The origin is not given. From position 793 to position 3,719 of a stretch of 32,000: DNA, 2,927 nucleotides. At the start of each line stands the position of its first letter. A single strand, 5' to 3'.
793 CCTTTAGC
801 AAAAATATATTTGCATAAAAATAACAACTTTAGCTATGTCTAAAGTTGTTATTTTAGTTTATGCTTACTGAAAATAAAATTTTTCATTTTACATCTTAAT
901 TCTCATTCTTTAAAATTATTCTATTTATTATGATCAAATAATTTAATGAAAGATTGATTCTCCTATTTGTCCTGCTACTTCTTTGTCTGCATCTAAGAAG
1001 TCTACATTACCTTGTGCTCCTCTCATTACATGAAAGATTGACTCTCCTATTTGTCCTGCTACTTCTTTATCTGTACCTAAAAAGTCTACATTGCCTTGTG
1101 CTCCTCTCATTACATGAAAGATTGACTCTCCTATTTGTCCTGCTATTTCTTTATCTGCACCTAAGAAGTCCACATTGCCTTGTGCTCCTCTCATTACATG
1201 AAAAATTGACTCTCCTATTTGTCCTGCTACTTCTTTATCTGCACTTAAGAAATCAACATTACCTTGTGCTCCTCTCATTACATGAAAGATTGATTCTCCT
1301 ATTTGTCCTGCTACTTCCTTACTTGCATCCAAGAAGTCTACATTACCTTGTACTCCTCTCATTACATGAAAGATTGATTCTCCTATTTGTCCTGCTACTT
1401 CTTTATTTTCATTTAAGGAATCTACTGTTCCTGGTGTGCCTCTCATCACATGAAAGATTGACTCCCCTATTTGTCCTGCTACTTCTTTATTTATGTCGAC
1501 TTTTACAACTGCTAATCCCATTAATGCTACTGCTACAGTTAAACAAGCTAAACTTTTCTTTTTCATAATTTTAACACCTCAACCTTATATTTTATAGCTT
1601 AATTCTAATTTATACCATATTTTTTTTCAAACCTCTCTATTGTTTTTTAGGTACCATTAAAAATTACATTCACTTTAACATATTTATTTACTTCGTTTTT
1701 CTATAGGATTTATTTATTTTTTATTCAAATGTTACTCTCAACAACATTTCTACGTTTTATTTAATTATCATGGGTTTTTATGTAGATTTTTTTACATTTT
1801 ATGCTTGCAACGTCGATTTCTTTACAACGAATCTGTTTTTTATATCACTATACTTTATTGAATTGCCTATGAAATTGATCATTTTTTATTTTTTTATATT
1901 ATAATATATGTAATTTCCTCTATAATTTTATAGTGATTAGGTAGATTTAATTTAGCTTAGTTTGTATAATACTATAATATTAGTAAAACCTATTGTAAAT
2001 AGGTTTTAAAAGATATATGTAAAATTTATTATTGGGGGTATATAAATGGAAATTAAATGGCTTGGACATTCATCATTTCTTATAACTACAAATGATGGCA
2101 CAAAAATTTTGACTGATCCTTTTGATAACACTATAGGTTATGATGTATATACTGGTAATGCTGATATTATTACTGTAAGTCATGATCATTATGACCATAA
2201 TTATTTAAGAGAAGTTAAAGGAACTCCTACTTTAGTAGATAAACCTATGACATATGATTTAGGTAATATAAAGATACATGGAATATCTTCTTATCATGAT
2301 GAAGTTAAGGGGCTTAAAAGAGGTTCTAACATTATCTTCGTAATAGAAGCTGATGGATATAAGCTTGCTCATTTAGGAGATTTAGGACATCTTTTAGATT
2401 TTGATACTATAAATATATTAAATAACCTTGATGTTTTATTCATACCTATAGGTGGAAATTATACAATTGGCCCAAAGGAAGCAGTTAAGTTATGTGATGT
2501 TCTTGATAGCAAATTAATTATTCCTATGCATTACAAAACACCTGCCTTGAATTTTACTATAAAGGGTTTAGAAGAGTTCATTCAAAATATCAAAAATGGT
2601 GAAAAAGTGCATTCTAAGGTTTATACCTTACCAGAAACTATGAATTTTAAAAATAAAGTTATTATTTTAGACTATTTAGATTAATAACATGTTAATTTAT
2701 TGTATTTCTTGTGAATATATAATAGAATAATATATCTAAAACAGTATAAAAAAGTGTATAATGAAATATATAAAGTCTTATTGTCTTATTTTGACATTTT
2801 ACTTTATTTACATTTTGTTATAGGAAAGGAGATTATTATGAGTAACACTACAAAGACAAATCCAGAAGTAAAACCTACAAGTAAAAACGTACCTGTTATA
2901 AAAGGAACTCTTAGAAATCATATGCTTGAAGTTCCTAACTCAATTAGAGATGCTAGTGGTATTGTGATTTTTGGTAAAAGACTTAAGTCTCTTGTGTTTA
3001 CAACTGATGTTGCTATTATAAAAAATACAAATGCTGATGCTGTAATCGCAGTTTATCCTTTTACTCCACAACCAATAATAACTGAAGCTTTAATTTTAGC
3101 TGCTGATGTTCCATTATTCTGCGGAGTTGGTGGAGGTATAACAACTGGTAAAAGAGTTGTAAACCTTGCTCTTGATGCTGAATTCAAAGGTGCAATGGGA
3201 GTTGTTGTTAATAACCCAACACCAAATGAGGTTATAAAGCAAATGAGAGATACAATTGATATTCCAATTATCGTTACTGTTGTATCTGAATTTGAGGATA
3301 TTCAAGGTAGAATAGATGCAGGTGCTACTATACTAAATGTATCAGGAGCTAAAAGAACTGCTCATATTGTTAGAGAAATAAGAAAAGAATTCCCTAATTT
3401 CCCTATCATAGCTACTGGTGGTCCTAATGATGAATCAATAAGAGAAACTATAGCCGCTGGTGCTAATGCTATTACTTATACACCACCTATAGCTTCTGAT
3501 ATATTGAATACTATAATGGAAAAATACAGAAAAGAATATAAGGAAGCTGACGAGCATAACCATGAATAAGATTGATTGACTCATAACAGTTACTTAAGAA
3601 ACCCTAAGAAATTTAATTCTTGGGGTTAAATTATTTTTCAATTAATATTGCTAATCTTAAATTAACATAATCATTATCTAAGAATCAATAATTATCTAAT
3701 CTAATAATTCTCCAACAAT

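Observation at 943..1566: Secreted poly-peptide precursor: seven tandem copies of one invariant peptide, ending exactly at the peptide core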

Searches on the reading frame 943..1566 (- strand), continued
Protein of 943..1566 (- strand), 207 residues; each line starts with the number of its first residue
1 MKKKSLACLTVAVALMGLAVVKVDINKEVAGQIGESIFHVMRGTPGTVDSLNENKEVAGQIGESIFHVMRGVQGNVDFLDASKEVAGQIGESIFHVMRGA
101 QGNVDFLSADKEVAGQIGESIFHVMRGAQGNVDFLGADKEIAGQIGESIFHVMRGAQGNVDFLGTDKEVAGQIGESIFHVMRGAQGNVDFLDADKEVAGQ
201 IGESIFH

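Call 56: fold_search(model_id=the predicted structure, library=pdb)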
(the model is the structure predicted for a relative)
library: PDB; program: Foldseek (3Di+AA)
matches with E <= 10: 1744; with E <= 0.001: 102
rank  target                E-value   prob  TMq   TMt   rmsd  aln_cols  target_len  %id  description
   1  8chy                  8.1e-06  1.00  0.37  0.55  10.3       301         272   17  Crystal structure of an 8-repeat consensus TPR superhelix with Zinc. (released 2024-02-21)
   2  9qhc_B                2.0e-05  1.00  0.40  0.59  11.3       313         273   17  Crystal structure of 8-repeat CTPR protein with eliminated coordination sites (released 2025-10-22)
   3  2qfc_A                3.3e-05  1.00  0.31  0.44  16.1       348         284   17  Crystal Structure of Bacillus thuringiensis PlcR complexed with PapR (released 2007-11-06)
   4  4g2v_A                4.9e-05  1.00  0.47  0.59   7.8       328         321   13  Structure complex of LGN binding with FRMPD1 (released 2013-01-23)
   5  9qhc_A                5.6e-05  1.00  0.35  0.50  12.6       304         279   17  Crystal structure of 8-repeat CTPR protein with eliminated coordination sites (released 2025-10-22)
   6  3sf4_B                5.6e-05  1.00  0.42  0.49  10.2       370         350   13  Crystal structure of the complex between the conserved cell polarity proteins Inscuteable and LGN (released 2011-11-23)
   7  3u3w_A                5.6e-05  1.00  0.32  0.45  16.3       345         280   17  Crystal Structure of Bacillus thuringiensis PlcR in complex with the peptide PapR7 and DNA (released 2013-01-09)
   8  9qhb                  5.9e-05  1.00  0.38  0.55   9.6       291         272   16  Crystal structure of 16-repeat CTPR protein with eliminated coordination sites (released 2025-10-22)
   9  6hc2_S                6.4e-05  1.00  0.42  0.47  10.6       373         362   13  Crystal structure of NuMA/LGN hetero-hexamers (released 2019-05-29)
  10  7ai4_B                6.6e-05  1.00  0.42  0.71   4.3       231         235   16  Crystal structure of the KLC1-TPR domain truncated from its nonTPR region ([A1-B6]-Delta-nonTPR fragment) (released 2021-10-06)
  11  6hc2_A                6.6e-05  1.00  0.41  0.47  10.4       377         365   13  Crystal structure of NuMA/LGN hetero-hexamers (released 2019-05-29)
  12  6hc2_C                6.9e-05  1.00  0.41  0.46  10.7       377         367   13  Crystal structure of NuMA/LGN hetero-hexamers (released 2019-05-29)
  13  6hc2_E                6.9e-05  1.00  0.40  0.45  10.9       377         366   13  Crystal structure of NuMA/LGN hetero-hexamers (released 2019-05-29)
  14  5a7d_D                7.2e-05  1.00  0.48  0.58  10.5       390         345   14  Tetrameric assembly of LGN with Inscuteable (released 2016-08-03)
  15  3sf4_A                7.5e-05  1.00  0.41  0.47  10.9       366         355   13  Crystal structure of the complex between the conserved cell polarity proteins Inscuteable and LGN (released 2011-11-23)
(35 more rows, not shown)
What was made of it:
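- On PlcR-type (HTH-bearing) RRNPP receptors: PlcR is rank 3 (E 3e-5, TM 0.31/0.44) and Rap is rank 23, but designed TPRs, LGN and KLC score similarly (call 56).
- By Foldseek, PlcR is rank 3 and Rap of phi3T is rank 23 (call 56). Structural similarity of the receptor to PlcR is modest (TM 0.31-0.44) and generic TPR proteins score as well (call 56).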

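Call 66: search_solved_structures(query=window:946-1566:-, max_evalue=1)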
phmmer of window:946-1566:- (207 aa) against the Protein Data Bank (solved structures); distinct sequences matched with E-value up to 1: 3.
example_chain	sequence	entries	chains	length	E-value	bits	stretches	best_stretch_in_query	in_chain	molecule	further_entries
7udj_H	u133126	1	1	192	0.00093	22.2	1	26-178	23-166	De novo designed helical repeat protein RPB_PEW3_R4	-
3g67_A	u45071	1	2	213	0.0099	18.8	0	30-108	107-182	Methyl-accepting chemotaxis protein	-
3g6b_A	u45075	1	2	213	0.11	15.4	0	28-105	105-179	Methyl-accepting chemotaxis protein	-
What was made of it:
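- Tried and rejected: The PDB sequence search gave only a designed helical repeat at E 9e-4 (call 66).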

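Call 69: search_protein_families(library=pfam, proteins=[P0026, P0030], max_evalue=1)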
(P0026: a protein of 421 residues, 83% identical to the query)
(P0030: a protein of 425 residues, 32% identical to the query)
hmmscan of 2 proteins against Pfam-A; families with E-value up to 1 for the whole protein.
P0026 (421 aa): 16 families
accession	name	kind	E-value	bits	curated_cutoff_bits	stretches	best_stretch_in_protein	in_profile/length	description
PF12844.13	HTH_19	-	7.5e-10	39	30.2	1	5-64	1-61/64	Helix-turn-helix domain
PF01381.28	HTH_3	-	8.7e-10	38.9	23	1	8-59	1-53/55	Helix-turn-helix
PF07719.23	TPR_2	-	9.4e-08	32.1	27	1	242-270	3-31/34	Tetratricopeptide repeat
PF00515.34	TPR_1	-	5.4e-07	29.6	27.8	1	249-269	10-30/34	Tetratricopeptide repeat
PF13424.12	TPR_12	-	1.1e-05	26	30.1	2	200-270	3-75/77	Tetratricopeptide repeat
PF13174.12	TPR_6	-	2.8e-05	24.9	26.3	1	244-268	4-28/33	Tetratricopeptide repeat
PF13560.12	HTH_31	-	6.4e-05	23.6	27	1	4-57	2-57/64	Helix-turn-helix domain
PF13181.12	TPR_8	-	0.00012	22.4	25.7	1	241-271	2-32/34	Tetratricopeptide repeat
PF13176.12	TPR_7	-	0.00029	21.1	27.9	1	245-270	4-29/36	Tetratricopeptide repeat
PF13374.12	TPR_10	-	0.0018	18.7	27.5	1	245-270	7-32/42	Tetratricopeptide repeat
PF13443.12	HTH_26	-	0.0039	17.8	22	1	7-57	1-53/63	Cro/C1-type HTH DNA-binding domain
PF13414.12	TPR_11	-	0.0088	16.2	26.8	0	198-213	26-41/42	TPR repeat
PF13428.12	TPR_14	-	0.032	15.4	23.5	0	249-277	10-38/44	Tetratricopeptide repeat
PF14853.12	Fis1_TPR_C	-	0.069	13.8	25.3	1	246-268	7-29/53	Fis1 C-terminal tetratricopeptide repeat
PF14559.12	TPR_19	-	0.16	12.8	25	1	254-323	5-67/68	Tetratricopeptide repeat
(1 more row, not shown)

P0030 (425 aa): 6 families
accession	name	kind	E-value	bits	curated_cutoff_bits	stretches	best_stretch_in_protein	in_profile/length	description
PF12844.13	HTH_19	-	4e-05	23.9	30.2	1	10-63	5-59/64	Helix-turn-helix domain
PF01381.28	HTH_3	-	0.00025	21.4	23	1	9-62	1-55/55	Helix-turn-helix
PF13424.12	TPR_12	-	0.0042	17.7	30.1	0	155-225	2-72/77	Tetratricopeptide repeat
PF12895.13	ANAPC3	-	0.017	15.8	27.2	1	352-380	22-50/82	Anaphase-promoting complex, cyclosome, subunit 3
PF07719.23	TPR_2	-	0.019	15.5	27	0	354-381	2-29/34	Tetratricopeptide repeat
PF18018.7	DNA_pol_D_N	-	0.068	13.8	25.6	1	102-155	32-90/129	DNA polymerase delta subunit OB-fold domain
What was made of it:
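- On PlcR-type (HTH-bearing) RRNPP receptors: HTH_3 scores 38.9 bits against a cut-off of 23 in P0026 (call 69).
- On Rap-Phr: This receptor has an XRE HTH (call 69).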

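Call 72: search_dna_similar(query=P0026, collection=plasmids, mode=protein, max_evalue=0.001, max_rows=25)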
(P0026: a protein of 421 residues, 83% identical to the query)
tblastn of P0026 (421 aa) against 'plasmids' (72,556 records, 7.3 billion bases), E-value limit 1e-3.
Records with a match: 262; places in all: 266; records where one place covers at least 80% of the query: 2.
Best place of each record, by identity: <60% 262.
By first word of the organism name: Enterococcus 189; Bacillus 52; Ligilactobacillus 6; Lactococcus 3; Priestia 2; Carnobacterium 2; Sutcliffiella 1; Terrarubrum 1; Alicyclobacillus 1; Paenibacillus 1; and 4 more.
By predicted mobility (MOB-suite, as given by PLSDB): mobilizable 113; conjugative 75; non-mobilizable 74.
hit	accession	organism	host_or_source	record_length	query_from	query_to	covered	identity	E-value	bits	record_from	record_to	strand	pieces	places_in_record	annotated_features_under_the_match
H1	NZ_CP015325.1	Priestia filamentosa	plant,Cell culture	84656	3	382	90%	24.8%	1e-5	56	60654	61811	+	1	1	tetratricopeptide repeat protein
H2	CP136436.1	Priestia filamentosa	Leaves of Cigar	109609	3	382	90%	24.8%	1e-5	56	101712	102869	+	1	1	tetratricopeptide repeat protein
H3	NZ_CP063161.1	Bacillus cereus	-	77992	4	306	72%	27.2%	1e-5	56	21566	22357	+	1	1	helix-turn-helix domain-containing protein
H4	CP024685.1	Bacillus wiedmannii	cell culture,soil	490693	4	306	72%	26.7%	1e-4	52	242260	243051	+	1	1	transcriptional regulator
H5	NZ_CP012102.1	Bacillus thuringiensis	whole organism,soil sample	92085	4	306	72%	26.0%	1e-4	52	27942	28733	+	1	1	helix-turn-helix domain-containing protein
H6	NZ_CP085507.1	Bacillus cereus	soil sample,soil from tomato plant roots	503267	4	277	65%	27.3%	5e-4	50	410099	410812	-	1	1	helix-turn-helix domain-containing protein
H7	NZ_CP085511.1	Bacillus cereus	soil sample,soil from tomato plant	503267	4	277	65%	27.3%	5e-4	50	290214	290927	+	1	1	helix-turn-helix domain-containing protein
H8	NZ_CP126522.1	Bacillus toyonensis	bacterial isolate,soil in warm, humid ...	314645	4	277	65%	26.6%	7e-5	53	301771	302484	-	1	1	helix-turn-helix domain-containing protein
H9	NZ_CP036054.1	Bacillus toyonensis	cell culture,soil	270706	4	277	65%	26.6%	8e-5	53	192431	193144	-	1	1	helix-turn-helix domain-containing protein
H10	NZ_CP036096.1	Bacillus toyonensis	cell culture,soil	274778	4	277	65%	26.6%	8e-5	53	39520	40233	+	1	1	helix-turn-helix domain-containing protein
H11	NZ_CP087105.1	Bacillus toyonensis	mixed culture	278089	4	277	65%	26.6%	8e-5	53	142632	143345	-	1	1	helix-turn-helix domain-containing protein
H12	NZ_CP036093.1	Bacillus toyonensis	cell culture,soil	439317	4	277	65%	26.6%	2e-4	51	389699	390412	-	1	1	helix-turn-helix domain-containing protein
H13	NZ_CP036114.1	Bacillus toyonensis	-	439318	4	277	65%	26.6%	2e-4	51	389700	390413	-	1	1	helix-turn-helix domain-containing protein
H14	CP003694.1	Bacillus thuringiensis MC28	-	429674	4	277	65%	26.2%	1e-4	52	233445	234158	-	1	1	Transcriptional regulator, Xre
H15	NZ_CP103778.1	Bacillus toyonensis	cell culture,Commercial plant nursery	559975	4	277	65%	26.2%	2e-4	51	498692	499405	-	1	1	helix-turn-helix domain-containing protein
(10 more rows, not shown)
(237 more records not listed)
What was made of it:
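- B. cereus-group plasmid HTH regulators of unverified family align over residues 4-306 at 26-27% identity (call 72).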

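Call 73: search_dna_similar(query=P0026, collection=phages, mode=protein, max_evalue=0.001, max_rows=15)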
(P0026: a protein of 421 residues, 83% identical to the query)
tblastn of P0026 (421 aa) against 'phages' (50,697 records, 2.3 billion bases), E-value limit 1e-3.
Records with a match: 8; places in all: 8; records where one place covers at least 80% of the query: 0.
Best place of each record, by identity: <60% 8.
By first word of the organism name: Bacillus 3; Enterococcus 2; Bacteriophage 2; Acinetobacter 1.
By host as written in the record: - 3; Bacillus halmapalus DSM 29712 2; Enterococcus faecalis 1; Acinetobacter baumannii 4316 1; Bacillus cereus 1.
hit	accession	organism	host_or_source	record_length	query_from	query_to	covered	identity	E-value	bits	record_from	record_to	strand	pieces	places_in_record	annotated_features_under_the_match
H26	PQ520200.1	Enterococcus phage IME_EF3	-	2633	4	200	47%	25.6%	6e-7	57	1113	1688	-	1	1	record has no annotation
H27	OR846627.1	Enterococcus phage Efs 1-1-1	Enterococcus faecalis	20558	4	200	47%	25.6%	8e-7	57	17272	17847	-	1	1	record has no annotation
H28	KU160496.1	Bacillus phage vB_BhaS-171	Bacillus halmapalus DSM 29712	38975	4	62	14%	45.0%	4e-5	52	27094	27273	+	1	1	conjugal transfer protein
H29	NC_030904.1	Bacillus phage vB_BhaS-171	Bacillus halmapalus DSM 29712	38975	4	62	14%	45.0%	4e-5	52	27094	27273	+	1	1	transcriptional regulator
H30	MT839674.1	Bacteriophage sp.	human fecal samples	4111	2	63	15%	40.3%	7e-4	48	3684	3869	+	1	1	record has no annotation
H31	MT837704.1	Bacteriophage sp.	human fecal samples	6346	2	62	14%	39.3%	6e-4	48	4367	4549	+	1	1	record has no annotation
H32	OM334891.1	Acinetobacter phage 4316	Acinetobacter baumannii 4316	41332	4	63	14%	36.1%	1e-4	50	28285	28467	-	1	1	LexA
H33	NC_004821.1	Bacillus phage phBC6A52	Bacillus cereus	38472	4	58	13%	39.3%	2e-4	50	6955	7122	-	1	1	Transcriptional regulator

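Call 75: find_encoding_contigs(protein=P0014, flank=5000, max_places=4)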
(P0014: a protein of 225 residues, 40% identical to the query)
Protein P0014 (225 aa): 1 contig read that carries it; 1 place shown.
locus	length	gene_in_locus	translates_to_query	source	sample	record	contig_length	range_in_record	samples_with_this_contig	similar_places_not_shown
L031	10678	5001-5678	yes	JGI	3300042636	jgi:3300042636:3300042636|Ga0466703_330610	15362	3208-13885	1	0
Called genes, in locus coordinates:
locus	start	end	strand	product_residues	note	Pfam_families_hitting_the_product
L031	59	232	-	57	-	-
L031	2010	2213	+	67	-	-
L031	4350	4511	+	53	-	-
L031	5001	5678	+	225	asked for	-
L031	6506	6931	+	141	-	-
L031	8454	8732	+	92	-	-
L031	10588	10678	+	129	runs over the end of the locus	-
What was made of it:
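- Tried and rejected: However, it has no signal peptide and lies on a gene-poor JGI contig with no receptor (call 75).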

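Call 78: search_solved_structures(query=A2, max_evalue=0.1)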
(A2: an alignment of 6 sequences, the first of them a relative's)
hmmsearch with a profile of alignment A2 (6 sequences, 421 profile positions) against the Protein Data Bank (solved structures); distinct sequences matched with E-value up to 0.1: 62 (the best 60 are shown).
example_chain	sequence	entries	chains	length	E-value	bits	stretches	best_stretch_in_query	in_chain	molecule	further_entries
8bu0_A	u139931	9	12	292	2.2e-10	43.3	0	203-270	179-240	Consensus tetratricopeptide repeat protein | Crystal structure of an 8-repeat consensus TPR superhelix with Zinc. | Monomer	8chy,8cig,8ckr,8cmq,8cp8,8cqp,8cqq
9qhb_A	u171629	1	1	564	6.9e-10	41.7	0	203-269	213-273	Engineered tetratricopeptide repeat protein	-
2qfc_A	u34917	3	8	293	1.5e-08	37.3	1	4-112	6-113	PlcR protein | Transcriptional activator PlcR protein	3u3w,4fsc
9sf2_A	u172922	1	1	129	1.3e-07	34.2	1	5-82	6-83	Transcriptional regulator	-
9qhc_A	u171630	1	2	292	3.3e-06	29.5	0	203-269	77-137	Engineered tetratricopeptide repeat protein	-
8ch0_A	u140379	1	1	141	5e-06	28.9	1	203-269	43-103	Consensus tetratricopeptide repeat protein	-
2fo7_A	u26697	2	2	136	5.8e-06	28.7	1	203-269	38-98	SYNTHETIC CONSENSUS TPR PROTEIN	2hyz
9k3w_A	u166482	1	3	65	4.5e-05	25.8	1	6-64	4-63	Transcriptional regulator, PbsX family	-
3ivp_A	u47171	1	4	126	4.7e-05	25.7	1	4-80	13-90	Putative transposon-related DNA-binding protein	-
1b0n_A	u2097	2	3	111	0.00017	23.9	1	3-81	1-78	PROTEIN (SINR PROTEIN) | HTH-TYPE TRANSCRIPTIONAL REGULATOR SINR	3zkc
1na0_A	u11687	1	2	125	0.00018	23.8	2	203-270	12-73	designed protein CTPR3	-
3qq6_A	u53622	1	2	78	0.00028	23.2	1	3-66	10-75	HTH-type transcriptional regulator sinR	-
7zcv_A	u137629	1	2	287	0.00028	23.2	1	4-61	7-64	Transcriptional regulator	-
5tn0_A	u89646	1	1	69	0.00031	23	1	3-66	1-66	HTH-type transcriptional regulator SinR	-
2wqh_A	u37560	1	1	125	0.00055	22.2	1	203-271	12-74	CTPR3Y3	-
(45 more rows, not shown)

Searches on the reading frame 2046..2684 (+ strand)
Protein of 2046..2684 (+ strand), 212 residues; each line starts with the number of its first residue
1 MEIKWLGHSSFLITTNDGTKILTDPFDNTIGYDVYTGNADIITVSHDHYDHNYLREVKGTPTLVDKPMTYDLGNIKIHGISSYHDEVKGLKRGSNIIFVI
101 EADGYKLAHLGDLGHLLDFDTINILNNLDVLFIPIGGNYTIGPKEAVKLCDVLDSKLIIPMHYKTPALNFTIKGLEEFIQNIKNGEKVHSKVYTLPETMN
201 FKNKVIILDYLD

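Call 4: search_protein_families(library=pfam, proteins=[window:2046-2684:+], max_evalue=1)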
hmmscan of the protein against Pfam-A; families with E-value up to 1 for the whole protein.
window:2046-2684:+ (212 aa): 2 families
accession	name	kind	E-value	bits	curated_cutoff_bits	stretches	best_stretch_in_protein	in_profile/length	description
PF13483.12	Lactamase_B_3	-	3.9e-55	186.6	24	1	2-162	1-160/160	Beta-lactamase superfamily domain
PF12706.13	Lactamase_B_2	-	3e-11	43.7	27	1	65-163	93-200/200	Beta-lactamase superfamily domain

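Call 64: find_encoding_contigs(protein=window:2046-2684:+, flank=3000, max_places=10)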
Protein window:2046-2684:+ (212 aa): 11 contigs read that carry it; 9 places shown.
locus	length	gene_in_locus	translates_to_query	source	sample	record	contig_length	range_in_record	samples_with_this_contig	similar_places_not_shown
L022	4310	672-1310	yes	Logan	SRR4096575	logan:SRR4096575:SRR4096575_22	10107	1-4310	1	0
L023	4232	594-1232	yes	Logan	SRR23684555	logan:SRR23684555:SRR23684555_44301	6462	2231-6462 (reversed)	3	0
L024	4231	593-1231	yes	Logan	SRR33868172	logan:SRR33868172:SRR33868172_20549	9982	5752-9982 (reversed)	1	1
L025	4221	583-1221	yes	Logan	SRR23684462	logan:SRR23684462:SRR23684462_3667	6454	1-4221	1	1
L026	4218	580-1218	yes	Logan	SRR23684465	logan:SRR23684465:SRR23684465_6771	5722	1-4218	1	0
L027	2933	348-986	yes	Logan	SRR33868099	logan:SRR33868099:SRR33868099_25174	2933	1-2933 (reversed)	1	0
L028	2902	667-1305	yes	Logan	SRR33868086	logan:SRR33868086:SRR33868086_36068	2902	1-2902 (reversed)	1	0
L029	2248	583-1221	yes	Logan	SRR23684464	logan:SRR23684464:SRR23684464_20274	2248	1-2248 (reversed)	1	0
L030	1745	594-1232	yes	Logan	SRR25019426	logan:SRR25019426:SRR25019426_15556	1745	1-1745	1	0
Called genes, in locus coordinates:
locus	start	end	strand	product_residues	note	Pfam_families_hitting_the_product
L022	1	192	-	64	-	?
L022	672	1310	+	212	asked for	PF13483:Lactamase_B_3, PF12706:Lactamase_B_2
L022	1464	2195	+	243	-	-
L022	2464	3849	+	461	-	PF01554:MatE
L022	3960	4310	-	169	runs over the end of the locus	PF13353:Fer4_12, PF04055:Radical_SAM (weak)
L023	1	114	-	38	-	?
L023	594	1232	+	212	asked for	PF13483:Lactamase_B_3, PF12706:Lactamase_B_2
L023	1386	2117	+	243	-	-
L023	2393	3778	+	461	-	PF01554:MatE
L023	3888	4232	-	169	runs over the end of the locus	PF13353:Fer4_12, PF04055:Radical_SAM (weak)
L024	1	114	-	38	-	?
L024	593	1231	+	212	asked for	PF13483:Lactamase_B_3, PF12706:Lactamase_B_2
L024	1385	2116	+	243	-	-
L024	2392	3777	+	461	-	PF01554:MatE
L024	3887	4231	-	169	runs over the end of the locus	PF13353:Fer4_12, PF04055:Radical_SAM (weak)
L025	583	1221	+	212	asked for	PF13483:Lactamase_B_3, PF12706:Lactamase_B_2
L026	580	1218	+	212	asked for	PF13483:Lactamase_B_3, PF12706:Lactamase_B_2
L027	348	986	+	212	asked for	PF13483:Lactamase_B_3, PF12706:Lactamase_B_2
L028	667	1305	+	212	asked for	PF13483:Lactamase_B_3, PF12706:Lactamase_B_2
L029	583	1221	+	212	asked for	PF13483:Lactamase_B_3, PF12706:Lactamase_B_2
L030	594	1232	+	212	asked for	PF13483:Lactamase_B_3, PF12706:Lactamase_B_2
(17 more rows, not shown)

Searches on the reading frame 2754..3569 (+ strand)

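Call 4: search_protein_families(library=pfam, proteins=[window:2754-3569:+], max_evalue=1)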
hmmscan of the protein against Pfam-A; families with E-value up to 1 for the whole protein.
window:2754-3569:+ (271 aa): 9 families
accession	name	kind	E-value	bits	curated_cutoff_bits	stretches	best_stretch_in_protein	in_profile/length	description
PF13714.12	PEP_mutase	-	0.00044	20.3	31.5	1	188-257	168-235/240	Phosphoenolpyruvate phosphomutase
PF04309.18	G3P_antiterm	-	0.0022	17.9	27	0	204-243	129-168/173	Glycerol-3-phosphate responsive antiterminator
PF00834.25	Ribul_P_3_epim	-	0.0051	16.7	21.1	1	148-241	108-192/198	Ribulose-phosphate 3 epimerase family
PF02581.23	TMP-TENI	-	0.0082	16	27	1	203-241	138-175/180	Thiamine monophosphate synthase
PF01070.24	FMN_dh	-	0.016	14.7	24.9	1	78-241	138-300/350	FMN-dependent dehydrogenase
PF04131.20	NanE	-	0.055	13.1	27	1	136-189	2-52/192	Putative N-acetylmannosamine-6-phosphate epimerase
PF01729.25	QRPTase_C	-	0.073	13.2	23.1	1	158-243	67-155/169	Quinolinate phosphoribosyl transferase, C-terminal domain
PF04481.18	DUF561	-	0.096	12.3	21.6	0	157-196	49-87/243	Protein of unknown function (DUF561)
PF02622.21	DUF179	-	0.29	11.6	27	1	134-170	10-46/157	AlgH-like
